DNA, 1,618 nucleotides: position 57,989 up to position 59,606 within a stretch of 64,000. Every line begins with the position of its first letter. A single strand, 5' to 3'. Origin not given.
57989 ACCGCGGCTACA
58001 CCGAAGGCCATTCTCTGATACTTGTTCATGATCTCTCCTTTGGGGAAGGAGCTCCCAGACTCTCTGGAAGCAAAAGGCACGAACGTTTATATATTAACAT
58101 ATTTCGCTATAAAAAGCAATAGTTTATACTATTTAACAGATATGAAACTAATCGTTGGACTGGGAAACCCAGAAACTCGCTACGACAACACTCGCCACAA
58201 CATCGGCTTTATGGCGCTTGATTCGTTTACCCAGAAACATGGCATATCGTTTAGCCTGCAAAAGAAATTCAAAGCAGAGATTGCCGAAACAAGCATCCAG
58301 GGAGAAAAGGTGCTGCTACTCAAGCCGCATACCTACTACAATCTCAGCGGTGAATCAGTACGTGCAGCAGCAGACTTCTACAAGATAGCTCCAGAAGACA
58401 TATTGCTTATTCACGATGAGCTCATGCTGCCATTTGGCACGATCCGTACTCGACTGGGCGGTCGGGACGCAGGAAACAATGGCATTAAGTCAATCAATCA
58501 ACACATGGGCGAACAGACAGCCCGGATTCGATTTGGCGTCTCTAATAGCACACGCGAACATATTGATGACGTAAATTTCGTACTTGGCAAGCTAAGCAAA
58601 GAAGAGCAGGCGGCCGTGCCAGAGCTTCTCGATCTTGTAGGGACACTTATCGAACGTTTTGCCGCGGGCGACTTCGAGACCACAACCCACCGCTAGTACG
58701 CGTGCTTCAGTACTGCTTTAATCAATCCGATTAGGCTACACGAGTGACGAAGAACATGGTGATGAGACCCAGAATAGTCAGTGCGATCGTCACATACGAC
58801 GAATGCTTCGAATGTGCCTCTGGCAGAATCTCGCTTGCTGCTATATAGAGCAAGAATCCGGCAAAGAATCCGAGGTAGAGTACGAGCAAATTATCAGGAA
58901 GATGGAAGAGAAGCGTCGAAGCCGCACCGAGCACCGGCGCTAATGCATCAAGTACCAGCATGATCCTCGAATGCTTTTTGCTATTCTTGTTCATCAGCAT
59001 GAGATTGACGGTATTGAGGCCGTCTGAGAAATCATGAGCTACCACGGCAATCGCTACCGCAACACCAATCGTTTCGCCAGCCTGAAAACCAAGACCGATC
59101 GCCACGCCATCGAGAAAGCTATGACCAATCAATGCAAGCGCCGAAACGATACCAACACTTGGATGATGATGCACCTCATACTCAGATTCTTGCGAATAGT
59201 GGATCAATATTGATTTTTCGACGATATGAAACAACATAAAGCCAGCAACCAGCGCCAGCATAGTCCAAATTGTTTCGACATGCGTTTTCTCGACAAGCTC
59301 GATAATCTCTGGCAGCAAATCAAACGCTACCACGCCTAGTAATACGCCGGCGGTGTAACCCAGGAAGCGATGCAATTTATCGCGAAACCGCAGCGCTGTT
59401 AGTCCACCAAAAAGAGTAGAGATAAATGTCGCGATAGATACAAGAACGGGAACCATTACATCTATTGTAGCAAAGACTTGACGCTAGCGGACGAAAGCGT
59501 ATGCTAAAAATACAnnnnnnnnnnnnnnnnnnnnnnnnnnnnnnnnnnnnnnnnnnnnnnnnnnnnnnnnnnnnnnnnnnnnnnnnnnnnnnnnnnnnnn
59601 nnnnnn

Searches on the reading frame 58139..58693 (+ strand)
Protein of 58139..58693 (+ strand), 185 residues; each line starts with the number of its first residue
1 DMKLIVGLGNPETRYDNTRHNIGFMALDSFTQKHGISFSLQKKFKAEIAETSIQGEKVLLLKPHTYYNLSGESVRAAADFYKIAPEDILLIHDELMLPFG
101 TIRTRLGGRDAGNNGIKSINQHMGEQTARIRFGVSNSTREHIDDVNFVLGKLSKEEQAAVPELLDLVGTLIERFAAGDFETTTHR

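Call 74: search_protein_families(library=pfam, proteins=[window:58139-58693:+], max_evalue=0.01)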
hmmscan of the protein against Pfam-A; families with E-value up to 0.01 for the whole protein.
window:58139-58693:+ (185 aa): 1 family
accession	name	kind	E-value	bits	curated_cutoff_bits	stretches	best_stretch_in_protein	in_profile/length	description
PF01195.25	Pept_tRNA_hydro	-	9.3e-59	198.8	27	1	4-183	1-179/183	Peptidyl-tRNA hydrolase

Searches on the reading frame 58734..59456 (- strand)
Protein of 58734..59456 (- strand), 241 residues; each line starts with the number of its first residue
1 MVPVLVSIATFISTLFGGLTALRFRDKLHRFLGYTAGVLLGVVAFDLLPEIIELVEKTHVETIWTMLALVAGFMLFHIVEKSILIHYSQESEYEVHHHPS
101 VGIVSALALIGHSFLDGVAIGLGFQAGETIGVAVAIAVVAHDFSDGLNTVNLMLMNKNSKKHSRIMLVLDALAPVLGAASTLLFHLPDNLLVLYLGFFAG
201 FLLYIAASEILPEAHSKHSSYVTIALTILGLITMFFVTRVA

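Call 74: search_protein_families(library=pfam, proteins=[window:58734-59456:-], max_evalue=0.01)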
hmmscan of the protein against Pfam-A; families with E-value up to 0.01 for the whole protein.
window:58734-59456:- (241 aa): 1 family
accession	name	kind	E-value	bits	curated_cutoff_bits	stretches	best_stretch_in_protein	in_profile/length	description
PF02535.28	Zip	-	1.3e-22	80.9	35.1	2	89-237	165-322/323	ZIP Zinc transporter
